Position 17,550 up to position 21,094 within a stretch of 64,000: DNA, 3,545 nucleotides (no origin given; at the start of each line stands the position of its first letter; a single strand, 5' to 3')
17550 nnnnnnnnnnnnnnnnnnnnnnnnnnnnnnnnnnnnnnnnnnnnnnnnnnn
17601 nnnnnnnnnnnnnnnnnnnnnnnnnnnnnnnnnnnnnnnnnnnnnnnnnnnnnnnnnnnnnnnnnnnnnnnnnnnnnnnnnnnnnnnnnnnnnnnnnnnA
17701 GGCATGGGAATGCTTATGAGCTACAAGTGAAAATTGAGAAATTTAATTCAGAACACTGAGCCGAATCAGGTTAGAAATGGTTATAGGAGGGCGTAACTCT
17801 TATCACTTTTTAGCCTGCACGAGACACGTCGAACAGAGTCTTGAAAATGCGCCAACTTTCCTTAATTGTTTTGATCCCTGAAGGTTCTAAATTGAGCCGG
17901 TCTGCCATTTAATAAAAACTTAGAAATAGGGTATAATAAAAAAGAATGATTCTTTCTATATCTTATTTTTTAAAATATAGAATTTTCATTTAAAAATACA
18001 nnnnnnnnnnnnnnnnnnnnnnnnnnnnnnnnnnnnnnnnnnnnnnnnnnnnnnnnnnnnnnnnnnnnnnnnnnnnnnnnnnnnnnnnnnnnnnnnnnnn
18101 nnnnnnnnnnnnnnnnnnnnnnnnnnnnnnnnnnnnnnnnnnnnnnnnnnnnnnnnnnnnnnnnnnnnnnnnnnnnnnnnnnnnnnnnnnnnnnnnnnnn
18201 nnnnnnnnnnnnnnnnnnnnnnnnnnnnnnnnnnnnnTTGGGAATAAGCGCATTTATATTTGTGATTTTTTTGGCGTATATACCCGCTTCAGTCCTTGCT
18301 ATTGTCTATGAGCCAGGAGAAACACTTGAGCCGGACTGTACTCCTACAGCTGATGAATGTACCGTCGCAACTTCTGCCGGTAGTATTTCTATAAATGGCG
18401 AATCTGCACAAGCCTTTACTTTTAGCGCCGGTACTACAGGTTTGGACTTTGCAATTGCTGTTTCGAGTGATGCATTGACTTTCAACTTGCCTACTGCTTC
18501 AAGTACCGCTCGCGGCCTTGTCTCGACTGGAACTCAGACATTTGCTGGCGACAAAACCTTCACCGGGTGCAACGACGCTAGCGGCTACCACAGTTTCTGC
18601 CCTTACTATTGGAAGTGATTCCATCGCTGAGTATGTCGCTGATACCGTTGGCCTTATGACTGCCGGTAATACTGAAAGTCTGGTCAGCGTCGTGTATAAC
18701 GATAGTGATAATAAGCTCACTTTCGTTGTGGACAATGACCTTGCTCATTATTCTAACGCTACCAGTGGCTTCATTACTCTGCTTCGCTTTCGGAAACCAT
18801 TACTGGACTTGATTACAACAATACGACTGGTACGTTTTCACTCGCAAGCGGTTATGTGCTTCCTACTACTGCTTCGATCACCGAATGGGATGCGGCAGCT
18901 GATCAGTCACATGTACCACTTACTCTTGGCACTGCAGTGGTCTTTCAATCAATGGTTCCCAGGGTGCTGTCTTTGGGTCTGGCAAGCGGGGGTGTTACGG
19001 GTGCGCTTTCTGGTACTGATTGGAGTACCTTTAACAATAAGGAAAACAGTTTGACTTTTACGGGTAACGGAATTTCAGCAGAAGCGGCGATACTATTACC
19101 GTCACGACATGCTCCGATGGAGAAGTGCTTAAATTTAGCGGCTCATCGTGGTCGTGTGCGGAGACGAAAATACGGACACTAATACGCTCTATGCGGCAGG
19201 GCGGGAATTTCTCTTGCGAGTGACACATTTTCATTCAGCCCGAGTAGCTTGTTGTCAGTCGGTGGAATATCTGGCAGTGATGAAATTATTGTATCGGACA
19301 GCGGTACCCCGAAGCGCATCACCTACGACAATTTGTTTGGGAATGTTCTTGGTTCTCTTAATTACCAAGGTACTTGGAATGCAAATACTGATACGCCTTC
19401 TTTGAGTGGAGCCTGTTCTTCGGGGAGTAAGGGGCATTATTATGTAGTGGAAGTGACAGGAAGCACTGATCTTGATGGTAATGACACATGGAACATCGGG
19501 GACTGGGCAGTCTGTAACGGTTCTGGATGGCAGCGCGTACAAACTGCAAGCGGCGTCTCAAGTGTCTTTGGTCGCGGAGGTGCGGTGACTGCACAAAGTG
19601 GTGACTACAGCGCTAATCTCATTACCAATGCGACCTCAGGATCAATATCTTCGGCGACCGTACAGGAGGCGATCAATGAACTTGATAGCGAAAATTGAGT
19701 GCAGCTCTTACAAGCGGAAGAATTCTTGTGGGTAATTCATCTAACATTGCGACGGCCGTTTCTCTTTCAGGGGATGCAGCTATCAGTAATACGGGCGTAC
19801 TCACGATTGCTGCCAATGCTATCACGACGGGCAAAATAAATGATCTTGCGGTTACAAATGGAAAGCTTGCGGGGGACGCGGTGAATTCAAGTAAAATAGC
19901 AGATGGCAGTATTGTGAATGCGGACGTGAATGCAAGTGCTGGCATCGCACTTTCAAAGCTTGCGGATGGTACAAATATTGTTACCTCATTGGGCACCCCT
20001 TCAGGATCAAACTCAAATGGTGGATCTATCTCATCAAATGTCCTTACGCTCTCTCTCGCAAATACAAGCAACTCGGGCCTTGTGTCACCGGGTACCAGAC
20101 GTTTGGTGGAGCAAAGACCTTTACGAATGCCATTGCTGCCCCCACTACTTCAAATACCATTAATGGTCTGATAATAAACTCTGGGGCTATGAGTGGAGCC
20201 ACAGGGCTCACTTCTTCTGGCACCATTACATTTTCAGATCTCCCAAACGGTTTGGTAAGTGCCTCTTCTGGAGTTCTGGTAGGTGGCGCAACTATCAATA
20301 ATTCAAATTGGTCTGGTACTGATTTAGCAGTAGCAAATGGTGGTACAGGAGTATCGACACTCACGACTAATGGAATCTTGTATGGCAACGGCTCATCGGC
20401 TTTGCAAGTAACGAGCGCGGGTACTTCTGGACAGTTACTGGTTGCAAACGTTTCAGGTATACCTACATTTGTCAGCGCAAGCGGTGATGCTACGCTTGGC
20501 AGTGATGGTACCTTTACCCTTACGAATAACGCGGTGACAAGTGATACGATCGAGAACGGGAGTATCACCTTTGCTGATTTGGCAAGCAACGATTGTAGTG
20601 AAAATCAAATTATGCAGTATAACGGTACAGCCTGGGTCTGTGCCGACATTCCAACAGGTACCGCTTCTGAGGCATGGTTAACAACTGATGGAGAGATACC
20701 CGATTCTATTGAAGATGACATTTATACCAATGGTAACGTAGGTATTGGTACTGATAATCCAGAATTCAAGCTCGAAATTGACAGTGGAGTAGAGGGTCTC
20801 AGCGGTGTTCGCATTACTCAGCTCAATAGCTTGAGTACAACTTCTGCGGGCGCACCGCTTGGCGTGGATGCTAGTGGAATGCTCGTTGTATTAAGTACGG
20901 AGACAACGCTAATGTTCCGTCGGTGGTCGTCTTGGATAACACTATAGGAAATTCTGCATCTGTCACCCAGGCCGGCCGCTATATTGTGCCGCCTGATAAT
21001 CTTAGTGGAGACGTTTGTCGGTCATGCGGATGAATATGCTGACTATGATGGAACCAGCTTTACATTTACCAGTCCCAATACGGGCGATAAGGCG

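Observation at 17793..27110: Two direct copies of a 114-nt element bracket a 9.2-kb AT-rich segment starting right after the DGR RT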

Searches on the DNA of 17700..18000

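Call 12: search_rna_families(source=window, start=17700, end=18000, threshold=evalue, max_evalue=10)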
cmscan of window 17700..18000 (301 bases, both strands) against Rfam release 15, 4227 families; matches with E-value up to 10: 3.
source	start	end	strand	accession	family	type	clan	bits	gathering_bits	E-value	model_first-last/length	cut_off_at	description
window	17789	17980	+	RF00417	SNORA56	Gene; snRNA; snoRNA; HACA-box;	CL00039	15.5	80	1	1-129/129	no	Small nucleolar RNA SNORA56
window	17843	17974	-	RF01743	leu-phe_leader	Cis-reg; leader;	-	14.2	70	7.8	1-162/162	no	leu/phe leader RNA from Lactococcus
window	17895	17944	+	RF02098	DGCR5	Gene; lncRNA;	-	13.8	50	4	1-49/49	no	DiGeorge syndrome critical region gene 5 conserved region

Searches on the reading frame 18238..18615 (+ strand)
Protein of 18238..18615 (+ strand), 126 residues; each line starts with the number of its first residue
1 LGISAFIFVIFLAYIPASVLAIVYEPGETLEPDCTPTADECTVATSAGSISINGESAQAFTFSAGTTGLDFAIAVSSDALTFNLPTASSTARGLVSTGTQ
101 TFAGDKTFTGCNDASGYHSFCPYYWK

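Call 51: search_protein_families(library=pfam, proteins=[window:18238-18615:+], max_evalue=0.01)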
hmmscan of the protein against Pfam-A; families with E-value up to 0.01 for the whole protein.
window:18238-18615:+ (126 aa): 1 family
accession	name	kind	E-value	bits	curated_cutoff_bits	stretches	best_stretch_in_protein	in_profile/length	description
PF18338.7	BppL_N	-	0.0026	17.8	25.8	1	97-110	9-22/25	Lower baseplate protein N-terminal domain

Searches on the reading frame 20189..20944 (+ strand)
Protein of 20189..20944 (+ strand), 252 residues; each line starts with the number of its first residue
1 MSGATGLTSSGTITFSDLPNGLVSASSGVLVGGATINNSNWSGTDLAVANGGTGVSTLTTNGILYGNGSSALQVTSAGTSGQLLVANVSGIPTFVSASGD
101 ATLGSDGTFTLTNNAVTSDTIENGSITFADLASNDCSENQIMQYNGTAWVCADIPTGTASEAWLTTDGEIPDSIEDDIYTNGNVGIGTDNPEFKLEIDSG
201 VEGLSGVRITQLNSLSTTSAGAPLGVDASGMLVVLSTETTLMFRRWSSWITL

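Call 23: find_encoding_contigs(protein=window:20189-20944:+, flank=10000, max_places=10)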
Protein window:20189-20944:+ (252 aa): 1 contig read that carries it; 1 place shown.
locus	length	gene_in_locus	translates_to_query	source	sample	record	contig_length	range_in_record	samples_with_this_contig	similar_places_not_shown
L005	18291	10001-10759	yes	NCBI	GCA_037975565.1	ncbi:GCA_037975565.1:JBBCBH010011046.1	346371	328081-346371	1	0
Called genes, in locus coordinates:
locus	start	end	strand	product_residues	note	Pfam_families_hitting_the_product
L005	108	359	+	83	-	-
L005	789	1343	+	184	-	-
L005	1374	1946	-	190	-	PF01743:PolyA_pol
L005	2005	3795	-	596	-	PF04760:IF2_N, PF00009:GTP_EFTU, PF01926:MMR_HSR1, PF22042:EF-G_D2, PF11987:IF-2, PF03144:GTP_EFTU_D2 (weak)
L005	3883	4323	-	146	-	PF14584:DUF4446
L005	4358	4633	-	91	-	PF07866:DUF1653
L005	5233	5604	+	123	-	-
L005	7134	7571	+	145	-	PF00078:RVT_1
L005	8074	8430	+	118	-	-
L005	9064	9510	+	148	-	-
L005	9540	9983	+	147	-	-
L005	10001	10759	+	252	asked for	-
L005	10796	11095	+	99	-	-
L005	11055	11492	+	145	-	-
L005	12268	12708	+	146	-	-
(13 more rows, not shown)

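Call 51: search_protein_families(library=pfam, proteins=[window:20189-20944:+], max_evalue=0.01)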
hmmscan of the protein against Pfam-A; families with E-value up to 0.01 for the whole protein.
window:20189-20944:+ (252 aa): 0 families

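Call 66: find_homologous_proteins(query=window:20189-20944:+, max_evalue=0.00001)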
Query window:20189-20944:+ (252 aa): 40 proteins with E <= 0.00001 among 3897 candidates.
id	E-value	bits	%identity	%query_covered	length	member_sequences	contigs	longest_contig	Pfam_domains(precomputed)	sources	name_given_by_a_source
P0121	5.5e-151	519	100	100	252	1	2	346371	-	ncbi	ncbi:MAG: hypothetical protein WDN67_02770 [Candidatus Moraniibacteriota bacterium]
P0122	1.6e-26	111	68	17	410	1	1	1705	-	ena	-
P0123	1.7e-15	75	58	35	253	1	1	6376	-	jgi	-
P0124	4.6e-13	67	77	17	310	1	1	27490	-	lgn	-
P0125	7.6e-13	67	74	17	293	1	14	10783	-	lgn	-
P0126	2.9e-12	65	59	25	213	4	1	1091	-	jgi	jgi:hypothetical protein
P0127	4.3e-11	61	42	31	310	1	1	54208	-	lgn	-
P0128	4.7e-11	61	86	9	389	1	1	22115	-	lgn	-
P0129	8.0e-10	57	44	38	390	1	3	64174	PF14890.12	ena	-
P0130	5.1e-9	54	67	21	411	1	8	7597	-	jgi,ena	-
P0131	1.1e-8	53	53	31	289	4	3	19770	-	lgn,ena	-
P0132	1.2e-8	53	67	21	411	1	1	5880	-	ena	-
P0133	1.4e-8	53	67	21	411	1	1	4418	-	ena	-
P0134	2.3e-8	52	67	21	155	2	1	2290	-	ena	-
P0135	2.9e-8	52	44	33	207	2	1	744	-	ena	-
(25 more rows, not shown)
